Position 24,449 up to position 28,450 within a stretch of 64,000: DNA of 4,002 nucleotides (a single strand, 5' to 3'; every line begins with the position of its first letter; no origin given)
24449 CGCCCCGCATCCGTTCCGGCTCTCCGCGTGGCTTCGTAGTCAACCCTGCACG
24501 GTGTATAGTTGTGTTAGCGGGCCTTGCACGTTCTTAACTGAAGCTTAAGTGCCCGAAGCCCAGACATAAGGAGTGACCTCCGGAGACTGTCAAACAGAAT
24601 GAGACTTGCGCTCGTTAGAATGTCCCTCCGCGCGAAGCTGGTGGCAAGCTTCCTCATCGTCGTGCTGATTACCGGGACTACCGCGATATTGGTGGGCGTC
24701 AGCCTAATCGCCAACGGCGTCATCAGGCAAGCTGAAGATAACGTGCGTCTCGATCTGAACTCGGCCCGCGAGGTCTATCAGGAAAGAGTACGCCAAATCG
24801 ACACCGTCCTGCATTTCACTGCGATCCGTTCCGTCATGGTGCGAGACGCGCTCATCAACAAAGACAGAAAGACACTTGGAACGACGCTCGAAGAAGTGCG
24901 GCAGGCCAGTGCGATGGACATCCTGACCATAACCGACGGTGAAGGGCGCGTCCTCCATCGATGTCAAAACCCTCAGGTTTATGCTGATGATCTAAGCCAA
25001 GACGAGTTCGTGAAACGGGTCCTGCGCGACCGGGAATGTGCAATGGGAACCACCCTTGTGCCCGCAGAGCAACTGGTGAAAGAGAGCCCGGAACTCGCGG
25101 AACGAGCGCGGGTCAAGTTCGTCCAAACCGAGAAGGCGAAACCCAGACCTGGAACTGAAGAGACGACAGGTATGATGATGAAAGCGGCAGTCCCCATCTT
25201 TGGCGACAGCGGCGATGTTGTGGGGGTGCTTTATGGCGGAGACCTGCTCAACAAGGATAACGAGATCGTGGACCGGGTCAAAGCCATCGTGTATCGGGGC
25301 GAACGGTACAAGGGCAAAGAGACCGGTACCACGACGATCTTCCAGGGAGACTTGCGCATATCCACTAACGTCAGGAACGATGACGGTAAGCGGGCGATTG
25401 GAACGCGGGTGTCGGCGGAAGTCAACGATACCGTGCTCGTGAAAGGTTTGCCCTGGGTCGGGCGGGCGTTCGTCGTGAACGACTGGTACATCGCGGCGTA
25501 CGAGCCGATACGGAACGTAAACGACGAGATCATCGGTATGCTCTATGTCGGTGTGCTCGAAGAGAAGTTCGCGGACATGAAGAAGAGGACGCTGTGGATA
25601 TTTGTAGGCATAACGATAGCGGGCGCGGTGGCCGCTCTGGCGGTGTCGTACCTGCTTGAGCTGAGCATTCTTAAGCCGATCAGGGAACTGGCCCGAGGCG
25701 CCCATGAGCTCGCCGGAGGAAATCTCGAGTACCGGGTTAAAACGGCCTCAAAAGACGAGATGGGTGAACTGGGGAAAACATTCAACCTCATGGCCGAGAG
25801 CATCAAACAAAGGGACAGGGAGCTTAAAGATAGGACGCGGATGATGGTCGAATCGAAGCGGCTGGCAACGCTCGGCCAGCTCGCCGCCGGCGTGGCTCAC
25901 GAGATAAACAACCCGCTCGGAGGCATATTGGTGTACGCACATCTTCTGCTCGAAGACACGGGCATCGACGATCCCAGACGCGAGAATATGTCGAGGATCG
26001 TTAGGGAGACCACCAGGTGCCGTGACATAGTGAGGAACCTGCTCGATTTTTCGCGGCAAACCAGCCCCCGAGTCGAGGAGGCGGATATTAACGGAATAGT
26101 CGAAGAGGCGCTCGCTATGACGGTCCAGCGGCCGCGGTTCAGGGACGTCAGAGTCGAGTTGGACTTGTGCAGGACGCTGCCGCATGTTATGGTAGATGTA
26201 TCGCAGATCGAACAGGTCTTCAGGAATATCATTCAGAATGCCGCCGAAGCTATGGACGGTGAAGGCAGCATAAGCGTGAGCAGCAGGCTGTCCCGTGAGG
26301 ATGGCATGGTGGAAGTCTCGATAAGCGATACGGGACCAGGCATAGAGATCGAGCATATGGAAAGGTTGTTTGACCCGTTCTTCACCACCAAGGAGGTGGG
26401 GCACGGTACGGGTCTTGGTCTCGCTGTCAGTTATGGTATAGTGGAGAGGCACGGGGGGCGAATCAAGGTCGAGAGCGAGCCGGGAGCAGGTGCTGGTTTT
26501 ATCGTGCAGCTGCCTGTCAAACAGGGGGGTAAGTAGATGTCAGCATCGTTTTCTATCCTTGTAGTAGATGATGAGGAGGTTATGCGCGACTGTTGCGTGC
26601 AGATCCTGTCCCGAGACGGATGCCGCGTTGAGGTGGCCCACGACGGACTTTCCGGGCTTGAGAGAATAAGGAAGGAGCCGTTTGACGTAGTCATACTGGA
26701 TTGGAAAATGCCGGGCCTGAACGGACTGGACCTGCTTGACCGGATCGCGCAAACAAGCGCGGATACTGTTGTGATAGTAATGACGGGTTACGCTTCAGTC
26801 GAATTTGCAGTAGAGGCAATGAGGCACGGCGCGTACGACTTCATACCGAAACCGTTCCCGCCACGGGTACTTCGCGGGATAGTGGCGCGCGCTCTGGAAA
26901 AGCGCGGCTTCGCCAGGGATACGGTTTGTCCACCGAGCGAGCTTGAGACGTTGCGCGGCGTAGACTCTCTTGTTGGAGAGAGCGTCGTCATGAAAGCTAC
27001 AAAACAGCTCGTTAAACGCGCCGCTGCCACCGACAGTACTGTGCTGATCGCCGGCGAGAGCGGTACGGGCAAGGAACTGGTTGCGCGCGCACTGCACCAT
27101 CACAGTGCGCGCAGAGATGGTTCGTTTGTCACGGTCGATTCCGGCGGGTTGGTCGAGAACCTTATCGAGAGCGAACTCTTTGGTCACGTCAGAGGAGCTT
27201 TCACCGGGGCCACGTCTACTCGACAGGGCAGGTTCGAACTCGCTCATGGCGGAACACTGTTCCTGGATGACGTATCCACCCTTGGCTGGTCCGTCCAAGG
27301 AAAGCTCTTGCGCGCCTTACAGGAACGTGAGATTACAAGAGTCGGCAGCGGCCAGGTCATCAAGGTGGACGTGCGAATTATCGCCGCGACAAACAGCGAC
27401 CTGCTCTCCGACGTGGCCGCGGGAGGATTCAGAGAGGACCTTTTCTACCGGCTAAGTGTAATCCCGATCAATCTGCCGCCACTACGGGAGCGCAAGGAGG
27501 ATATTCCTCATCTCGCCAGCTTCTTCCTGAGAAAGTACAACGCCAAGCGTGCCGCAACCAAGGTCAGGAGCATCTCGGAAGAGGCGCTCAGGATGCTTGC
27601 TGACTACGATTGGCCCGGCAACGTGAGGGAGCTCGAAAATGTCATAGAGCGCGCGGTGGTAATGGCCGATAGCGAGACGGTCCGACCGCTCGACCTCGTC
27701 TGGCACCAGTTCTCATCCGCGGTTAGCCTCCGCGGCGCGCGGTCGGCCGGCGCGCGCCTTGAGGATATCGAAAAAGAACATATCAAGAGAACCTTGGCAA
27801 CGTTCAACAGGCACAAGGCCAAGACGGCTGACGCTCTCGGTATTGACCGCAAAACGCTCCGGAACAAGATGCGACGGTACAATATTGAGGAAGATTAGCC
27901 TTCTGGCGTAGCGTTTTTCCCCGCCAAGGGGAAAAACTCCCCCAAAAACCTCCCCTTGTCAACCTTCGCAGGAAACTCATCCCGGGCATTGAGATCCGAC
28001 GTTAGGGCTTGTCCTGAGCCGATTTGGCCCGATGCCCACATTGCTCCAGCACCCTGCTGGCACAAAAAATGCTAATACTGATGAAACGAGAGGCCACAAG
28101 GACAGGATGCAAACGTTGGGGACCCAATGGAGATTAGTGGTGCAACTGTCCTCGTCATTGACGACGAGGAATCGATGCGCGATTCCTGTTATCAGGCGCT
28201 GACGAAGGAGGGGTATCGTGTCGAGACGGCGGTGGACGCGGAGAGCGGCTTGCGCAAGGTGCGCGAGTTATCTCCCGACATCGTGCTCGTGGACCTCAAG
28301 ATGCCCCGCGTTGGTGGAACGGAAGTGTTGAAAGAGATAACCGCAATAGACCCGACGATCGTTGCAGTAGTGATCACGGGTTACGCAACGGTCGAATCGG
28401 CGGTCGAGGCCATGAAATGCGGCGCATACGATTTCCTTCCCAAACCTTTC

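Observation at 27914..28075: Enhancer-like palindrome plus near-consensus sigma-54 promoter between the NtrC-type activator gene and the operon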

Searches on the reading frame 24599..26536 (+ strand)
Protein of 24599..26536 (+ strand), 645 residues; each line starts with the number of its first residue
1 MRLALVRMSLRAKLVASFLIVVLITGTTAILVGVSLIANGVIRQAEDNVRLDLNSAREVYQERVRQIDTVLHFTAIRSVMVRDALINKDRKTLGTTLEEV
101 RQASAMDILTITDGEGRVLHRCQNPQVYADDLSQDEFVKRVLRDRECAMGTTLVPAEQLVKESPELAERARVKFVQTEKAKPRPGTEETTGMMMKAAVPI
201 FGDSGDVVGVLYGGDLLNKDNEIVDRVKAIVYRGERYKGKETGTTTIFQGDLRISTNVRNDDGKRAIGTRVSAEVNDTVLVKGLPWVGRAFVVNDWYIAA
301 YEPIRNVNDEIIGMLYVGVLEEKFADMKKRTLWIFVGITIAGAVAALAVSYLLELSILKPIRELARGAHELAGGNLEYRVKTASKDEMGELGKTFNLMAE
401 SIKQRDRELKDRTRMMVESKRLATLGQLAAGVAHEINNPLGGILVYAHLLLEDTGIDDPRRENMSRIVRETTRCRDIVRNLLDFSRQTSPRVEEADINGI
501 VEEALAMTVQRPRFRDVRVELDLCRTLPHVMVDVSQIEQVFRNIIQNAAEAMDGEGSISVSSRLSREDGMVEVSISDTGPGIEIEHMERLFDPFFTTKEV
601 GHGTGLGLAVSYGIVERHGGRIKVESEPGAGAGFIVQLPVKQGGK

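Call 6: search_protein_families(library=pfam, proteins=[window:24599-26536:+])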
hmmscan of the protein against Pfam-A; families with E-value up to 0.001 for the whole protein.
window:24599-26536:+ (645 aa): 7 families
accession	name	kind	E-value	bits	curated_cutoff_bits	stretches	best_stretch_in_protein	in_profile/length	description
PF17202.10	sCache_3_3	-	5.5e-35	120.4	28.8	1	216-329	2-105/107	Single cache domain 3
PF02518.31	HATPase_c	-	5.6e-27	94.8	26.4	1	533-641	2-110/111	Histidine kinase-, DNA gyrase B-, and HSP90-like ATPase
PF17201.10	Cache_3-Cache_2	-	9.5e-25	87.9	27.7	1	212-329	73-193/299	Cache 3/Cache 2 fusion domain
PF00512.31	HisKA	-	5.2e-16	58.9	26.9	1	425-489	2-65/66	His Kinase A (phospho-acceptor) domain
PF00672.30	HAMP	-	3.2e-15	56.6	25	1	356-404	5-53/53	HAMP domain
PF17203.10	sCache_3_2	-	1.8e-09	38.2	28.4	1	241-326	50-133/140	Single cache domain 3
PF14827.12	dCache_3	-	2.7e-07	30.8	25.7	1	45-223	4-147/239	Double sensory domain of two-component sensor kinase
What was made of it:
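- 24599..26536 (+): Sensor histidine kinase (dCache/sCache_3 - HAMP - HisKA - HATPase_c), presumed partner of the activator. Pfam domains (call 6).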

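Call 24: search_protein_families(library=ncbifam, proteins=[window:24599-26536:+], max_evalue=0.00001)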
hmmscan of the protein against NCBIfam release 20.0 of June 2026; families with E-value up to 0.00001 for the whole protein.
window:24599-26536:+ (645 aa): 84 families (the best 25 are shown)
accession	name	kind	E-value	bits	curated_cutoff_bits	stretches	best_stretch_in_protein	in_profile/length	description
NF008468.0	PRK11360.1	equivalog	6.9e-79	265.8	646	2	412-643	383-611/616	two-component system sensor histidine kinase AtoS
NF007688.0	PRK10364.1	equivalog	1.9e-53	181.9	479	1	412-641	227-452/460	two-component system sensor histidine kinase ZraS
NF010411.0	PRK13837.1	equivalog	6.6e-53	179.9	647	1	385-642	408-677/828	two-component system VirA-like sensor kinase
NF046020.1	HisKinCckABruc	equivalog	8.8e-51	172.7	1000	1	414-639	469-706/868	cell cycle histidine kinase CckA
NF046026.1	HisKinCckACaul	equivalog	2.4e-50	171.4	1000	1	415-642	292-534/678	cell cycle histidine kinase CckA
NF038348.1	T2SS_HK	subfamily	5.6e-50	170.3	450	2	468-641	405-574/574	histidine kinase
NF033092.0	HK_WalK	equivalog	1.7e-47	162.4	725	2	428-640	375-594/594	cell wall metabolism sensor histidine kinase WalK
NF052574.1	HisKinEspCMyxo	equivalog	2.4e-43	148.4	1200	1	416-640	408-637/785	serine histidine kinase EspC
NF052573.1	HisKinEspAMyxo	equivalog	3.7e-42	144.3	1400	1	410-640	369-611/755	serine histidine kinase EspA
NF040691.1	MtrAB_MtrB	equivalog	7.1e-42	144.1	450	1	326-644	184-496/507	MtrAB system histidine kinase MtrB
NF041777.1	sens_FixL_Rhizob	equivalog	2.5e-40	138.6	850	1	406-641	243-482/485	sensor protein FixL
NF047466.1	hybrid_RR_LvrB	exception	3.9e-39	134.9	500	1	413-640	140-376/377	hybrid histidine kinase/response regulator LvrB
NF046044.1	PnpS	equivalog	1.3e-36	126.5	400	1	430-639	175-390/390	two-component system histidine kinase PnpS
NF053867.1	SprKinKinDBac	equivalog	9.3e-36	123.3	775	1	412-641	273-498/500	sporulation kinase KinD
NF047496.1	HK_LIC11548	equivalog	1.3e-35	123.2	750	1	338-640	280-589/589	LIC_11548 family sensor histidine kinase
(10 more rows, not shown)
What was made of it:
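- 24599..26536 (+): The closest NCBIfam model is AtoS, far below its cut-off (call 24).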

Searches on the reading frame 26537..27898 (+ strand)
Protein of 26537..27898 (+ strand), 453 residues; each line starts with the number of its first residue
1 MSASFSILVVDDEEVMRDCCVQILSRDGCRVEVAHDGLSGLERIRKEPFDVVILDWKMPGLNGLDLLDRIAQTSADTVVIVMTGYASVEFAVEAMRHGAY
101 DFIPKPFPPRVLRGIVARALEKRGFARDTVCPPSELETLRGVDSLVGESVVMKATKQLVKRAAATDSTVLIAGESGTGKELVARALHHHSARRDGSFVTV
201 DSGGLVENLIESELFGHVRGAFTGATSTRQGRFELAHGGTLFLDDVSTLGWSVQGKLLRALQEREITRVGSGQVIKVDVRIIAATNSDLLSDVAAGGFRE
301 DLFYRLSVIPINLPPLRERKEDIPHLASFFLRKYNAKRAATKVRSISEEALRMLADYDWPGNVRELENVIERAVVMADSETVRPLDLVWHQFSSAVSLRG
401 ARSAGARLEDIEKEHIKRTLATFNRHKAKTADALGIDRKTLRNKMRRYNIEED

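Call 6: search_protein_families(library=pfam, proteins=[window:26537-27898:+])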
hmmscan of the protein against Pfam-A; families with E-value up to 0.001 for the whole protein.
window:26537-27898:+ (453 aa): 9 families
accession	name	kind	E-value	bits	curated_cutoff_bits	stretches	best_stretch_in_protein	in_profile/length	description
PF00158.32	Sigma54_activat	-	1.9e-65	220.1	20.2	1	145-311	1-167/168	Sigma-54 interaction domain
PF00072.30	Response_reg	-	1.1e-30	106.4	30.2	1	7-115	1-109/111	Response regulator receiver domain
PF25601.1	AAA_lid_14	-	1.4e-26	92.6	27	1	317-388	1-71/87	AAA+ ATPase lid domain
PF14532.12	Sigma54_activ_2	-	1.4e-18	67.9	25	1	146-316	1-138/138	Sigma-54 interaction domain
PF02954.25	HTH_8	-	1.3e-11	44.4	22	1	408-448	2-42/42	Bacterial regulatory protein, Fis family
PF07728.20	AAA_5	-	2.3e-09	37.8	22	1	169-287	2-123/139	AAA domain (dynein-related subfamily)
PF01078.27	Mg_chelatase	-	2.1e-06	27.7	20.3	0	224-286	93-157/207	Magnesium chelatase, subunit ChlI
PF00004.35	AAA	-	3.6e-05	24.7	21.2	1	169-287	1-110/131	ATPase family associated with various cellular activities (AAA)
PF18024.7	HTH_50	-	0.00055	20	27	0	408-450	8-49/50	Helix-turn-helix domain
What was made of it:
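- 26537..27898 (+): NtrC-type bacterial enhancer-binding protein: receiver, sigma-54 AAA+ domain with GAFTGA, and Fis-type HTH_8. Pfam: Response_reg, Sigma54_activat (1.9e-65), AAA_lid_14, HTH_8 (call 6).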

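Call 24: search_protein_families(library=ncbifam, proteins=[window:26537-27898:+], max_evalue=0.00001)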
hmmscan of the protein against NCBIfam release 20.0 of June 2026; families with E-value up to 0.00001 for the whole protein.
window:26537-27898:+ (453 aa): 106 families (the best 25 are shown)
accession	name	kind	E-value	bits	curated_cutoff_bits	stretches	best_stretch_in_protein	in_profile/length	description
NF008469.0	PRK11361.1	equivalog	8e-127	423.7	714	1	1-451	1-457/461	acetoacetate metabolism transcriptional regulator AtoC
TIGR01818.1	ntrC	equivalog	2.9e-121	405.5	558.6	1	7-387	1-377/463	nitrogen regulation protein NR(I)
TIGR02915.1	PEP_resp_reg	equivalog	3.2e-117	392.1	502.6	1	7-450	1-444/445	PEP-CTERM-box response regulator transcription factor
NF007689.0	PRK10365.1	equivalog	5.9e-111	371.4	760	1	5-447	6-441/441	sigma-54-dependent response regulator transcription factor ZraR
NF051870.1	NAssimRespRegNtrX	equivalog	1.4e-106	357.1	600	1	6-447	3-449/452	nitrogen assimilation response regulator NtrX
TIGR01817.1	nifA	equivalog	2.9e-105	353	528.85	1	140-403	193-453/534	nif-specific transcriptional activator NifA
NF041946.1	LuxO_transreg_Vib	equivalog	3.4e-102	342.6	800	1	27-441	19-428/463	quorum-sensing sigma-54 dependent transcriptional regulator LuxO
NF003451.0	PRK05022.1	equivalog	7.9e-100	335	476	1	141-451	188-511/512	nitric oxide reductase transcriptional regulator NorR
NF008176.1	PRK10923.1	equivalog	1.5e-98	330.4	620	1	7-396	6-390/469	nitrogen regulation protein NR(I)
NF049963.1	RespRegFlgRCampy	domain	4.6e-98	328.9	750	1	8-450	4-429/429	fla regulon two-component system response regulator FlgR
NF041552.1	TF_PrdR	equivalog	7.3e-98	328.3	795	1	142-449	266-577/577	sigma-54 dependent transcriptional regulator PrdR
NF050807.1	TransRegFlbDCaul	equivalog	1.2e-94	317.7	750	1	21-449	17-439/454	sigma-54-dependent transcriptional regulator FlbD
NF011695.0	PRK15115.1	equivalog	2.4e-92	310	763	1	6-382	8-373/445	two-component system response regulator GlrR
NF038308.1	RNA_repair_RtcR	equivalog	5.5e-91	306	650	1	137-448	174-516/530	RNA repair transcriptional activator RtcR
NF011958.0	PRK15429.1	equivalog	6.3e-87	292.8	830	1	144-452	380-688/692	formate hydrogenlyase transcriptional activator FlhA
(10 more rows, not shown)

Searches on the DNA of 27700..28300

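Call 57: search_rna_families(source=window, start=27700, end=28300, threshold=evalue, max_evalue=1)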
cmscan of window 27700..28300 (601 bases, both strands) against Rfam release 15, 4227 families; matches with E-value up to 1: 0.
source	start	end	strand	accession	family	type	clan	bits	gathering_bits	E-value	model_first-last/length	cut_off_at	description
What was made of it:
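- Tried and rejected: Known RNA families in 27700-28300: none at E <= 1 (call 57).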
